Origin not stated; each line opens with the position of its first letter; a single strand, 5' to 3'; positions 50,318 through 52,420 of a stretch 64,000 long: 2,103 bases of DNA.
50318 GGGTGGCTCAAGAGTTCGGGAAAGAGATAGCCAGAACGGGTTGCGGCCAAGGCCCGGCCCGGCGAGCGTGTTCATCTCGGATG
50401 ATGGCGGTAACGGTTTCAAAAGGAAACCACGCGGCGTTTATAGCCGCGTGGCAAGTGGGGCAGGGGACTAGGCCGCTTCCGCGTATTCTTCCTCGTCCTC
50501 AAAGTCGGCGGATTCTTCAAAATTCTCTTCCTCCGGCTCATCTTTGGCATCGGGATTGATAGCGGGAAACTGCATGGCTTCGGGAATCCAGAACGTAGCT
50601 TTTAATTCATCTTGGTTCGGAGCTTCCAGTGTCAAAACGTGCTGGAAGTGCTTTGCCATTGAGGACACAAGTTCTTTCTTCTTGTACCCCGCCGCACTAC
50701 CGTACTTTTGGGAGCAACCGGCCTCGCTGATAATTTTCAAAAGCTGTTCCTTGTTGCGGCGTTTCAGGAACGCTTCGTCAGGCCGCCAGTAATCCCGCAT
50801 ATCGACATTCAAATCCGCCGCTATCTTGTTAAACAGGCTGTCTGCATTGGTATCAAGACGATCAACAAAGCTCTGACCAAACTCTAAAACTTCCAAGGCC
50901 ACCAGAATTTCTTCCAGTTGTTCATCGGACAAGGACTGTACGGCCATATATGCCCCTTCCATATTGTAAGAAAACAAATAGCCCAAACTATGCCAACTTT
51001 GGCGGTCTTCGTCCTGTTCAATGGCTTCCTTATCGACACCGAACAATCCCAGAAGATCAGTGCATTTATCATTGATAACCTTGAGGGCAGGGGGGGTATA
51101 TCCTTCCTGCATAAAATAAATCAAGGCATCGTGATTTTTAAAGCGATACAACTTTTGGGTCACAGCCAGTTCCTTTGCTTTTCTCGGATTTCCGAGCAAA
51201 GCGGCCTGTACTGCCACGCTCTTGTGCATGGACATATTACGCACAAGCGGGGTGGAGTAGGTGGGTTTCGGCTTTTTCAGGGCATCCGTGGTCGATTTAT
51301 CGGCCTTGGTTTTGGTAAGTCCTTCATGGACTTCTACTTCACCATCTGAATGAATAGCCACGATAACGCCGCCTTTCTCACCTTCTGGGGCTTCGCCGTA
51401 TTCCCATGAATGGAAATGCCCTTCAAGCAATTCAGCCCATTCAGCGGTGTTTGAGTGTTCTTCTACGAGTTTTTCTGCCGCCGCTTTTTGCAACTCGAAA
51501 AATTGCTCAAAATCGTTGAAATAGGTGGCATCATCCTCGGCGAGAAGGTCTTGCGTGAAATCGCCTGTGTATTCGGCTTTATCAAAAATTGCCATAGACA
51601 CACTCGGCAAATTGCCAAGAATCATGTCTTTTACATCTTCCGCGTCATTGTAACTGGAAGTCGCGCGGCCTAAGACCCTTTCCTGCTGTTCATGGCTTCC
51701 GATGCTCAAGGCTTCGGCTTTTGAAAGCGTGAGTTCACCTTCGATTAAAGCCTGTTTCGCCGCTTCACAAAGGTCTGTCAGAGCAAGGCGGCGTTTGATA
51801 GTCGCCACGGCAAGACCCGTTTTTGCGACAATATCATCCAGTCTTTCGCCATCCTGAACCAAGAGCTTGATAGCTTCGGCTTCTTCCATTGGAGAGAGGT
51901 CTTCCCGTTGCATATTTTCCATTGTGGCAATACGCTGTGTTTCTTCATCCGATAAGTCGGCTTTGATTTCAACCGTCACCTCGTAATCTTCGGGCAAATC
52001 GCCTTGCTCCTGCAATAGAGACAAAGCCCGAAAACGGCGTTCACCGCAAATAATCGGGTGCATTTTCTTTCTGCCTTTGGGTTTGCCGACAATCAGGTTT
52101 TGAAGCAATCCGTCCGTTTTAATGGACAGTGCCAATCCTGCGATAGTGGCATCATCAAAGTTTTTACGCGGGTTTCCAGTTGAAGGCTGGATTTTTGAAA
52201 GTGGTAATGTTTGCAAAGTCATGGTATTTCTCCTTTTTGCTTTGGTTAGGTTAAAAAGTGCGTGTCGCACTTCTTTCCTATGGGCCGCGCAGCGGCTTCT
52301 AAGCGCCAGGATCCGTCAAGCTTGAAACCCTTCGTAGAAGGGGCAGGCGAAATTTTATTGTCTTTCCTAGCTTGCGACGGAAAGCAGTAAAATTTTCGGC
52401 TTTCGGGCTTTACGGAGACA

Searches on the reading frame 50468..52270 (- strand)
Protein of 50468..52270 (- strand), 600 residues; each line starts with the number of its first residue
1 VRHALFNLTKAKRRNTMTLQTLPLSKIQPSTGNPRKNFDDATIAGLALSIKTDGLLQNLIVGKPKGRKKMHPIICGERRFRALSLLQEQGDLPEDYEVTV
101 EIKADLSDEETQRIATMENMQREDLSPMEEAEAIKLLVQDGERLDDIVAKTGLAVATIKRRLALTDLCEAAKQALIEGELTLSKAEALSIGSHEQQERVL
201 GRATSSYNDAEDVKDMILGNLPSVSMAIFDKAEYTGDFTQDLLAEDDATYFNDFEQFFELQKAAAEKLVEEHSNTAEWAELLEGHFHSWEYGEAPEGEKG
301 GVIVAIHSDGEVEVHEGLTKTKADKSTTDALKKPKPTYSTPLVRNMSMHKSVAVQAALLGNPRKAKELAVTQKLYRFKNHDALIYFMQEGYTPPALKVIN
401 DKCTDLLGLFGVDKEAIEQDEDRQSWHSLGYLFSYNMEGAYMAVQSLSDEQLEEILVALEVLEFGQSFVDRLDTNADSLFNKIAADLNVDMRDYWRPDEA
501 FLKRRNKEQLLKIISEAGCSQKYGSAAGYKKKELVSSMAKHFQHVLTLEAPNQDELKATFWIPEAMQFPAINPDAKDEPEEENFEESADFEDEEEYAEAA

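Call 4: search_protein_families(library=pfam, proteins=[window:50468-52270:-])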
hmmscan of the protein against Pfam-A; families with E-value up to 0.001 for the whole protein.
window:50468-52270:- (600 aa): 2 families
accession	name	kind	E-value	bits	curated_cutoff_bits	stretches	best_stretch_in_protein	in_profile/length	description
PF02195.25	ParB_N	-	9.7e-14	51.6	26.3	1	18-121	2-95/95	ParB N-terminal domain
PF17762.8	HTH_ParB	-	7.4e-08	32.9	22.6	1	123-205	1-85/102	ParB HTH domain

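Call 60: search_protein_families(library=ncbifam, proteins=[window:50468-52270:-])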
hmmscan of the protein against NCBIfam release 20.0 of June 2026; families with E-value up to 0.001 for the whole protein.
window:50468-52270:- (600 aa): 5 families
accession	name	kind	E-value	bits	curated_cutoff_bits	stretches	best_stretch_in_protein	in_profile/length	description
TIGR03734.1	PRTRC_parB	hypoth_equivalog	5.5e-39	134.1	278.6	1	32-233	6-202/555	PRTRC system ParB family protein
TIGR04285.1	nucleoid_noc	exception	1.6e-29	103.1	315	1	19-205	2-179/255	nucleoid occlusion protein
TIGR00180.1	parB_part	domain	1.6e-22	80.2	58.45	1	19-191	5-172/186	ParB/RepB/Spo0J family partition protein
TIGR03454.1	partition_RepB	equivalog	3.4e-07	30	201.5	1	20-164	65-200/325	plasmid partitioning protein RepB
NF010406.0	PRK13832.1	subfamily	2.4e-06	26.4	640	1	35-262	20-250/578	plasmid partitioning protein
